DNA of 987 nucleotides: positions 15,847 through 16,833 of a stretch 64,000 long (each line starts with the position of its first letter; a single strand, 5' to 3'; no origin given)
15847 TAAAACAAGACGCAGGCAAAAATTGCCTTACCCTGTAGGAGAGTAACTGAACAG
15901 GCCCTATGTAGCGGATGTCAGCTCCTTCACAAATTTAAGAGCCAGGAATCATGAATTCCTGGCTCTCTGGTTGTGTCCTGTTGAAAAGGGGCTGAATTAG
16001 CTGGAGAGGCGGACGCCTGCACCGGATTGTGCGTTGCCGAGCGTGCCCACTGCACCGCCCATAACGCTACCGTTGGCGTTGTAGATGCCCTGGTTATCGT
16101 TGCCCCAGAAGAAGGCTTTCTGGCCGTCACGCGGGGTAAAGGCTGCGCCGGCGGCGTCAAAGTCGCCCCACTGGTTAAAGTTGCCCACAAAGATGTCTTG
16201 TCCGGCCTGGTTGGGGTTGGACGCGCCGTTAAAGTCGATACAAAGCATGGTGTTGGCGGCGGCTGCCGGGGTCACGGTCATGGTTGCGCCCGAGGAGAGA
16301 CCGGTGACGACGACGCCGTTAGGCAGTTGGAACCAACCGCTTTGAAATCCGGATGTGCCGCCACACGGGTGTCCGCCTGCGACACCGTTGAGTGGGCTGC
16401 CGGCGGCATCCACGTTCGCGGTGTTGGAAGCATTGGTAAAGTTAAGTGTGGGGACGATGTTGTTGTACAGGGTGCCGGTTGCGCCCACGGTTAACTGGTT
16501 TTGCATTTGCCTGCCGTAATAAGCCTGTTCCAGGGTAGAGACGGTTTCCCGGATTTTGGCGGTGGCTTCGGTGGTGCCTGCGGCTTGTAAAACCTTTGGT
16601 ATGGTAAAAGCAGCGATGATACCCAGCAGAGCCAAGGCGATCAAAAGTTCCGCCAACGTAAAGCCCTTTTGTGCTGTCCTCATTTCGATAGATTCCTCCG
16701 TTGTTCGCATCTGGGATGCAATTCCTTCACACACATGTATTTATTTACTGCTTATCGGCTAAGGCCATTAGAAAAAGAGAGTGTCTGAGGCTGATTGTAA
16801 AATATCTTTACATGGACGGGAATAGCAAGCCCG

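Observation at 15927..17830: Tandem duplicated type IV pilin cassette (two about 985-bp units, about 97% identical)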

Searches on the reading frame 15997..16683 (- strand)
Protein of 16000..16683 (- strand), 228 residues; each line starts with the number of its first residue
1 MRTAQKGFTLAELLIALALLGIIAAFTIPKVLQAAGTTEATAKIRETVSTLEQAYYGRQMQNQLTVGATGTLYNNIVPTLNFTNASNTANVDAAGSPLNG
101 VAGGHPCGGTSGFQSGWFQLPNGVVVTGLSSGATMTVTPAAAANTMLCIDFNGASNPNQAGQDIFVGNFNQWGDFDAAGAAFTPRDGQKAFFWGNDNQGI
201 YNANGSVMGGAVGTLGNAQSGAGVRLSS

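Call 5: search_protein_families(library=pfam, proteins=[window:16000-16683:-], max_evalue=1)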
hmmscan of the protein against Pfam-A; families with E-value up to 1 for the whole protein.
seq(228 aa): 2 families
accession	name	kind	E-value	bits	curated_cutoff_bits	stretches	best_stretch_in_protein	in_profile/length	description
PF07963.17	N_methyl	-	5.8e-08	32.4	21.2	1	3-26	2-25/27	Prokaryotic N-terminal methylation motif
PF03719.21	Ribosomal_S5_C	-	0.06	13.2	21.5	1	21-48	18-45/71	Ribosomal protein S5, C-terminal domain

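Call 6: search_protein_families(library=ncbifam, proteins=[window:16000-16683:-], max_evalue=1)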
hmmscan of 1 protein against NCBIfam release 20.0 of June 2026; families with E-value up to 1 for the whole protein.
seq(228 aa): 14 families
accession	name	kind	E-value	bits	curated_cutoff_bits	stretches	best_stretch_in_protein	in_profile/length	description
TIGR02532.1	IV_pilin_GFxxxE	domain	9.3e-08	31.6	16.3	1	5-27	1-23/24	prepilin-type N-terminal cleavage/methylation domain-containing protein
NF041013.1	T4P_ComGE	equivalog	4e-06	26.8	49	1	5-63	3-61/83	competence type IV pilus minor pilin ComGE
TIGR01710.1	typeII_sec_gspG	equivalog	4.4e-06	26.8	88.85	1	6-56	1-50/134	type II secretion system major pseudopilin GspG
TIGR01708.2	typeII_sec_gspH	equivalog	3.8e-05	23.7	80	1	5-64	1-60/169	type II secretion system minor pseudopilin GspH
NF041775.1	typeIV_PilA_Myxo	equivalog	0.00035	20.6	400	1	5-35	10-40/214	type IV pilin protein PilA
NF007862.0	PRK10574.1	equivalog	0.00078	19.6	138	1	3-31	2-30/145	prepilin peptidase-dependent pilin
NF040999.1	pilin_ComGC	equivalog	0.0024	18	75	1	5-41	1-37/84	competence type IV pilus major pilin ComGC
NF051463.1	Rv1815_serprot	equivalog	0.0043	16.5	175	1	74-142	90-159/190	Rv1815 family serine proteinase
NF041002.1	pilin_ComGF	equivalog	0.013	15.7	80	1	5-39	1-34/139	competence type IV pilus minor pilin ComGF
TIGR01707.1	gspI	equivalog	0.018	15.5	44.35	1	7-45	1-36/101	type II secretion system minor pseudopilin GspI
NF007848.0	PRK10557.1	equivalog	0.034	13.5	120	1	1-30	6-38/192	prepilin peptidase-dependent protein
TIGR01711.1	gspJ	equivalog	0.04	13.7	64.85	1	6-53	1-48/192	type II secretion system minor pseudopilin GspJ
NF007800.0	PRK10506.1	equivalog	0.052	13.4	158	1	3-28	6-31/163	prepilin peptidase-dependent protein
NF040982.1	ComGD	equivalog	0.077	13.4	70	1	5-43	1-39/139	competence type IV pilus minor pilin ComGD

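Call 10: find_homologous_proteins(query=window:16000-16683:-)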
Query seq(228 aa) (228 aa): 267 proteins with E <= 0.001 among 8000 candidates; the best 120 are listed.
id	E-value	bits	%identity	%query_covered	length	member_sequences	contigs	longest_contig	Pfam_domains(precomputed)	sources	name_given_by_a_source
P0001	1.6e-139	481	97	100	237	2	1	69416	PF07963.18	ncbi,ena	-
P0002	3.1e-59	218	53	99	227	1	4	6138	PF07963.18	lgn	-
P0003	1.2e-58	216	50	96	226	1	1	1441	PF07963.18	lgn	-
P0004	1.1e-54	203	50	92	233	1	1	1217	PF07963.18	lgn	-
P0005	2.0e-54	202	50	91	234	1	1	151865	PF07963.18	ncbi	-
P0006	2.7e-54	202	51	99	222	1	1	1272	PF07963.18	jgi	jgi:prepilin-type N-terminal cleavage/methylation domain-containing protein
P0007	3.1e-52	195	53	90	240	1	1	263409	PF07963.18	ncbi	-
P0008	3.2e-51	192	49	99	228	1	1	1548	PF07963.18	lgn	-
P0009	6.9e-49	184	51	90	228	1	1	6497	PF07963.18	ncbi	-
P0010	7.5e-49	184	53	86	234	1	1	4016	PF07963.18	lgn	-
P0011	1.8e-46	176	48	97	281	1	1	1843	PF07963.18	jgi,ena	-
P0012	1.9e-45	173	48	85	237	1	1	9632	PF07963.18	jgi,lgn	-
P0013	4.4e-45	172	48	92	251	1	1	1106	PF07963.18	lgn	-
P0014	1.3e-44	170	46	92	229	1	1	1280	PF07963.18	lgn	-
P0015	5.7e-44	168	48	84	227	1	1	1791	PF07963.18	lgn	-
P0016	3.3e-42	162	48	86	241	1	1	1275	PF07963.18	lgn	-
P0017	5.6e-41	158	47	86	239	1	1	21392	PF07963.18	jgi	jgi:prepilin-type N-terminal cleavage/methylation domain-containing protein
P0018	4.3e-40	156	49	75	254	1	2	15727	PF07963.18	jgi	jgi:prepilin-type N-terminal cleavage/methylation domain-containing protein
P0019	8.6e-40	155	48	87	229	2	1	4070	PF07963.18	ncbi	-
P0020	9.8e-39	151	42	93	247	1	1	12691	PF07963.18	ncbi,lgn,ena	-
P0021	3.1e-38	149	48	79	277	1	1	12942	PF07963.18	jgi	jgi:prepilin-type N-terminal cleavage/methylation domain-containing protein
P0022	1.7e-37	147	46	87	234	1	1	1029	PF07963.18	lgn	-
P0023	2.1e-37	147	40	88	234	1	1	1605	PF07963.18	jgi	jgi:prepilin-type N-terminal cleavage/methylation domain-containing protein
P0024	3.3e-36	143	42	98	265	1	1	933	PF07963.18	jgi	jgi:prepilin-type N-terminal cleavage/methylation domain-containing protein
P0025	7.2e-35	138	47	85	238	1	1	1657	PF07963.18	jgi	-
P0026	1.4e-33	134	40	85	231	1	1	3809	PF07963.18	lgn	-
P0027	5.1e-33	132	40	88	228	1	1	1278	PF07963.18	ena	-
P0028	8.2e-26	109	35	89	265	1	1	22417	PF07963.18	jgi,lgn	-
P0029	3.6e-21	94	40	85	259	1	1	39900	PF07963.18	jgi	-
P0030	1.6e-14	72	45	53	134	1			PF07963.18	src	-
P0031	2.0e-14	72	36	71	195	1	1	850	PF07963.18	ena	-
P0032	7.0e-14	70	33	86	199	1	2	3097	PF07963.18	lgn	-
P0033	1.6e-12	65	41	42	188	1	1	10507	PF07963.18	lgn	-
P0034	2.1e-12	65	41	48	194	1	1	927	PF07963.18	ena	-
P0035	2.2e-12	65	42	47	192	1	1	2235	PF07963.18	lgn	-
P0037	5.8e-12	64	36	55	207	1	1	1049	PF07963.18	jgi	jgi:prepilin-type N-terminal cleavage/methylation domain-containing protein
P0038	8.5e-12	63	42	47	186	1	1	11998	PF07963.18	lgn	-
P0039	9.0e-12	63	47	43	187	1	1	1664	PF07963.18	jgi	jgi:prepilin-type N-terminal cleavage/methylation domain-containing protein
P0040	2.1e-11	62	31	85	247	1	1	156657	PF07963.18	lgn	-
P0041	2.5e-11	61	34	71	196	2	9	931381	PF07963.18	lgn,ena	-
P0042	2.6e-11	61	40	45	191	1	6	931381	PF07963.18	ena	-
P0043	3.6e-11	61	45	46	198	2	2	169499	PF07963.18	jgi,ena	jgi:prepilin-type N-terminal cleavage/methylation domain-containing protein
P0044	3.6e-11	61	41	40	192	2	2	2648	PF07963.18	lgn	-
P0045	4.3e-11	61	40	45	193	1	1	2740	PF07963.18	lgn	-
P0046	4.5e-11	61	34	70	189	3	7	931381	PF07963.18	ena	-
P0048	5.0e-11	61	45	42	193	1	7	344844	PF07963.18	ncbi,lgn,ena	-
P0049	5.8e-11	60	42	54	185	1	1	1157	PF07963.18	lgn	-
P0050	6.5e-11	60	44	38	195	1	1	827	PF07963.18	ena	-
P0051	6.7e-11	60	46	39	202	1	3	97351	PF07963.18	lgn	-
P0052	9.3e-11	60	53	27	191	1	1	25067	PF07963.18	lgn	-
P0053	1.0e-10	59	32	71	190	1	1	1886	PF07963.18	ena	-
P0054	1.1e-10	59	56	27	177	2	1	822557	PF07963.18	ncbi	ncbi:MAG: type II secretion system protein [Candidatus Melainabacteria bacterium]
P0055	1.1e-10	59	53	26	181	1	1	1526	PF07963.18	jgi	jgi:prepilin-type N-terminal cleavage/methylation domain-containing protein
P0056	1.2e-10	59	41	40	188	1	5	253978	PF07963.18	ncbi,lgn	-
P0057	1.4e-10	59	35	74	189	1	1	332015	PF07963.18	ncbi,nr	ncbi:MAG: type II secretion system protein [Vampirovibrionales bacterium]|nr:type II secretion syste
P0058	1.5e-10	59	60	24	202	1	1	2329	PF07963.18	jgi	jgi:prepilin-type N-terminal cleavage/methylation domain-containing protein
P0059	1.6e-10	59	50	33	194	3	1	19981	PF07963.18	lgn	-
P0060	1.7e-10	59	40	39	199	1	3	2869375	PF07963.18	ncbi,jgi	jgi:prepilin-type N-terminal cleavage/methylation domain-containing protein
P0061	1.9e-10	59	43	46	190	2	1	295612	PF07963.18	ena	-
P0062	2.2e-10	58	39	45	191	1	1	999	PF07963.18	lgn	-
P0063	2.6e-10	58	44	40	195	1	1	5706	PF07963.18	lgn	-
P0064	3.2e-10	58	30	79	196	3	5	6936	PF07963.18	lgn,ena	-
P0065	3.3e-10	58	38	55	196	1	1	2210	PF07963.18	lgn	-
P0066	3.8e-10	58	44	46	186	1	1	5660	PF07963.18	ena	-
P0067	4.5e-10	57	41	46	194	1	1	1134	PF07963.18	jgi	jgi:prepilin-type N-terminal cleavage/methylation domain-containing protein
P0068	5.1e-10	57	35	69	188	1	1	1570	PF07963.18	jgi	-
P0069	5.3e-10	57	39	45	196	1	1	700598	PF07963.18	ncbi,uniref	ncbi:type II secretion system protein [Vampirovibrio sp.]|uniref:type II secretion system protein n=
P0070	6.2e-10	57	45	38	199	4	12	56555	PF07963.18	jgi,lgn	jgi:prepilin-type N-terminal cleavage/methylation domain-containing protein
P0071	6.2e-10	57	40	44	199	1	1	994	PF07963.18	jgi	jgi:prepilin-type N-terminal cleavage/methylation domain-containing protein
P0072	6.5e-10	57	43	47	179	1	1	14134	PF07963.18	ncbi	-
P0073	7.1e-10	57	34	75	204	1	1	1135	PF07963.18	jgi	jgi:prepilin-type N-terminal cleavage/methylation domain-containing protein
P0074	8.0e-10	57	33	56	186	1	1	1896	PF07963.18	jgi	jgi:prepilin-type N-terminal cleavage/methylation domain-containing protein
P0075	8.1e-10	57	42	40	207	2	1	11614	PF07963.18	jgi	jgi:prepilin-type N-terminal cleavage/methylation domain-containing protein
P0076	8.9e-10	56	30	78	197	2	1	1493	PF07963.18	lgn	-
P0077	1.1e-9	56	33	72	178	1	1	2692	PF07963.18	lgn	-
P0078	1.2e-9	56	37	54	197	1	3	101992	PF07963.18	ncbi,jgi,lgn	ncbi:MAG TPA: type II secretion system protein [Coleofasciculaceae cyanobacterium]|jgi:prepilin-type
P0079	1.2e-9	56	41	40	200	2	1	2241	PF07963.18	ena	-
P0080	1.2e-9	56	39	47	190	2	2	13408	PF07963.18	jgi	jgi:prepilin-type N-terminal cleavage/methylation domain-containing protein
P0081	1.5e-9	56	41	55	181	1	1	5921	PF07963.18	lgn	-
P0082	1.6e-9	56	49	34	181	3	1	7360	PF07963.18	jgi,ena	-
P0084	2.0e-9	55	39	45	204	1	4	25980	PF07963.18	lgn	-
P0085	2.1e-9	55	53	28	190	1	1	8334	PF07963.18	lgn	-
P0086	2.2e-9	55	40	39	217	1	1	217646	PF07963.18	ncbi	-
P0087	2.2e-9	55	55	24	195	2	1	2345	PF07963.18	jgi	jgi:prepilin-type N-terminal cleavage/methylation domain-containing protein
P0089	2.4e-9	55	44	45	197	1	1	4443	PF07963.18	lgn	-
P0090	2.5e-9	55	34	74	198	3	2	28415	PF07963.18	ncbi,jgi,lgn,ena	-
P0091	2.7e-9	55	34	69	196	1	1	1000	PF07963.18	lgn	-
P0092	2.7e-9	55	46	39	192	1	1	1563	PF07963.18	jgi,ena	-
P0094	3.0e-9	55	34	56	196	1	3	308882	PF07963.18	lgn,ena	-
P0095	3.6e-9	54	41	39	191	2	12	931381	PF07963.18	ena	-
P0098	4.7e-9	54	41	55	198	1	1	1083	PF07963.18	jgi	jgi:prepilin-type N-terminal cleavage/methylation domain-containing protein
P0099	4.8e-9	54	33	79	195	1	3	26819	PF07963.18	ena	-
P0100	4.9e-9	54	37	54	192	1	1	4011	PF07963.18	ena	-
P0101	5.1e-9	54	39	46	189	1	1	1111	PF07963.18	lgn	-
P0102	5.1e-9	54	36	42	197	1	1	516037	PF07963.18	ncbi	-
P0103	5.4e-9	54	43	38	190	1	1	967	PF07963.18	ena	-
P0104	5.5e-9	54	39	47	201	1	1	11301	PF07963.18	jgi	jgi:prepilin-type N-terminal cleavage/methylation domain-containing protein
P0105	5.8e-9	54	34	75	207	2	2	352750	PF07963.18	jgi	jgi:prepilin-type N-terminal cleavage/methylation domain-containing protein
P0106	6.3e-9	54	60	24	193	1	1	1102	PF07963.18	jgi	jgi:prepilin-type N-terminal cleavage/methylation domain-containing protein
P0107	6.5e-9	54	41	47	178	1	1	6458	PF07963.18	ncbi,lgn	-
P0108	6.8e-9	54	45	38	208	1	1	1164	PF07963.18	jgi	jgi:prepilin-type N-terminal cleavage/methylation domain-containing protein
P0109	8.1e-9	53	48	35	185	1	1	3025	PF07963.18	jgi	jgi:prepilin-type N-terminal cleavage/methylation domain-containing protein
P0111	8.3e-9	53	42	39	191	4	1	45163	PF07963.18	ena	-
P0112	9.4e-9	53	30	70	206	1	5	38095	PF07963.18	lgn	-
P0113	1.0e-8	53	33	54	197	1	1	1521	PF07963.18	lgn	-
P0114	1.0e-8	53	41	40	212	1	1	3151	PF07963.18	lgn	-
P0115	1.1e-8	53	41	45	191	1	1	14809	PF07963.18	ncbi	-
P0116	1.2e-8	53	42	39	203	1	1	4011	PF07963.18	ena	-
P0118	1.2e-8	53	47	34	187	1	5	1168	PF07963.18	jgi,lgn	-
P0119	1.3e-8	53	38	43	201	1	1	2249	PF07963.18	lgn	-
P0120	1.3e-8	53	39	53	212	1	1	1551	PF07963.18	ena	-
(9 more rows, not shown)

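Call 11: find_encoding_contigs(protein=P0001, flank=10000, max_places=4)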
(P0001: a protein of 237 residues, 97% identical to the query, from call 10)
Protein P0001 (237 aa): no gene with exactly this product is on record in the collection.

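Call 14: find_related_loci(query=A2, collection=genome_contigs, flank=10000)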
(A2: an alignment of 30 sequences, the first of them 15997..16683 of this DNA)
Query A2 (228 aa) in genome_contigs; peptide patterns used: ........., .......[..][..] (x = any residue, [..] = any of these).
599 stretches matched a pattern (row limit reached: there are more); 250 encode a relative of the query (tblastn E <= 1e-3); the best 80 are kept; 80 distinct loci.
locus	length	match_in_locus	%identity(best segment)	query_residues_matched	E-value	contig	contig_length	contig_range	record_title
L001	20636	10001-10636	53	1-205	1e-49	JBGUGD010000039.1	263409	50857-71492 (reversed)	MAG: Vampirovibrionaceae bacterium NZW_1234 k127_10244565, whole genome shotgun sequence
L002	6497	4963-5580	51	1-206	2e-47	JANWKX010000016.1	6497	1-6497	MAG: Vampirovibrionales bacterium isolate CRAIB_MAG104 c_000000008639, whole genome shotgun sequence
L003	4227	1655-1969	42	2-107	3e-17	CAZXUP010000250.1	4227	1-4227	MAG TPA_asm: uncultured Vampirovibrionales bacterium isolate SRP344714_co2_442 genome assembly, contig: NODE_53915_lengt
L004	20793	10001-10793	35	2-173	4e-16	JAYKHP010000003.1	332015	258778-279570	MAG: Vampirovibrionales bacterium isolate 227732 NODE_22553075, whole genome shotgun sequence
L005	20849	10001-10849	40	2-108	5e-16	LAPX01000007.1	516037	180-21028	Vampirovibrio chlorellavorus isolate NCIMB 11383 contig_7, whole genome shotgun sequence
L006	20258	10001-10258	40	5-93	7e-16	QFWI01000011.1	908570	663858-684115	MAG: Vampirovibrio chlorellavorus isolate Vc_AZ_2 Contig11, whole genome shotgun sequence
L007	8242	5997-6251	45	1-87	1e-15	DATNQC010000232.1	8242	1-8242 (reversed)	MAG TPA_asm: Oculatellaceae cyanobacterium isolate SMAG_U16497 k141_584667, whole genome shotgun sequence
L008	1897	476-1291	38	1-123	9e-16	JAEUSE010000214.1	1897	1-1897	MAG: Candidatus Doudnabacteria bacterium isolate new MAG-295 NODE_214_length_1897_cov_2.918132, whole genome shotgun seq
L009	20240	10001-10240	46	7-89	2e-15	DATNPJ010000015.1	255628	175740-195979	MAG TPA_asm: Coleofasciculaceae cyanobacterium isolate SMAG_U16478 k141_1655530, whole genome shotgun sequence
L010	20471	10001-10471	31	2-166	3e-15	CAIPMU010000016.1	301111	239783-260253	MAG: Vampirovibrio chlorellavorus isolate Umea1_bin-2013 genome assembly, contig: bin-2013:16/20, whole genome shotgun s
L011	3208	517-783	40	1-92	3e-15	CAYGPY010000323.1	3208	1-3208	MAG TPA_asm: uncultured Vampirovibrionales bacterium isolate ERP117304_co3_122 genome assembly, contig: NODE_45101_lengt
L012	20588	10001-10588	30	2-193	4e-15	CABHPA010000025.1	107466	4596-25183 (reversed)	MAG: Candidatus Melainabacteria bacterium isolate Melainabacteria_sp_nbed3b74 genome assembly, contig: NODE_588_length_1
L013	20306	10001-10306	39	5-107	4e-15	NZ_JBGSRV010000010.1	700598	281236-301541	MAG: Vampirovibrio sp. isolate JTS-AC367 k141_2988760, whole genome shotgun sequence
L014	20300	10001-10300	38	5-107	5e-15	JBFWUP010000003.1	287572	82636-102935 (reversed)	MAG: Candidatus Melainabacteria bacterium isolate CA_2019_TPBF_73 NODE_368_length_287572_cov_48.950825_TPBF, whole genom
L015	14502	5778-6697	40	1-92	6e-15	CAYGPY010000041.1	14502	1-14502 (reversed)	MAG TPA_asm: uncultured Vampirovibrionales bacterium isolate ERP117304_co3_122 genome assembly, contig: NODE_5841_length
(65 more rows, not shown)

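Call 28: find_encoding_contigs(protein=P0002, flank=5000, max_places=3)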
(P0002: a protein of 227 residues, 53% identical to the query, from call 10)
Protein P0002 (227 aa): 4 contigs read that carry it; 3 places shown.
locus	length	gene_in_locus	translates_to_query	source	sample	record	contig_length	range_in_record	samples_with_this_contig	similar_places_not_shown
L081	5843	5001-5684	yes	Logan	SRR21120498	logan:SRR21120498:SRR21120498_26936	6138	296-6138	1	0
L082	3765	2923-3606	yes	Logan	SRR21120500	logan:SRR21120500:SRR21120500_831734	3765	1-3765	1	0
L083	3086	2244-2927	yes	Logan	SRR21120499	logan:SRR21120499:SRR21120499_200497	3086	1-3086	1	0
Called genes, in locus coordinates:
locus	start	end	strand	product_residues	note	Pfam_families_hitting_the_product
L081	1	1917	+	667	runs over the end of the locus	PF03190:Thioredox_DsbH, PF13098:Thioredoxin_2 (weak), PF13899:Thioredoxin_7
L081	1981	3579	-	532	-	PF00389:2-Hacid_dh, PF02826:2-Hacid_dh_C, PF19304:PGDH_inter, PF01842:ACT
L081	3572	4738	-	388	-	PF00266:Aminotran_5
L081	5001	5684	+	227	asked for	PF07963:N_methyl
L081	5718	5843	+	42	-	?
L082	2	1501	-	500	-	?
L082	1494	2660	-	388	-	PF00266:Aminotran_5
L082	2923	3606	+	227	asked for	PF07963:N_methyl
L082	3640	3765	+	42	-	?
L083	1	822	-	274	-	?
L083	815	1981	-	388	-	PF00266:Aminotran_5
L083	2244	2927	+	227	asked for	PF07963:N_methyl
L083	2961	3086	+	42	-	?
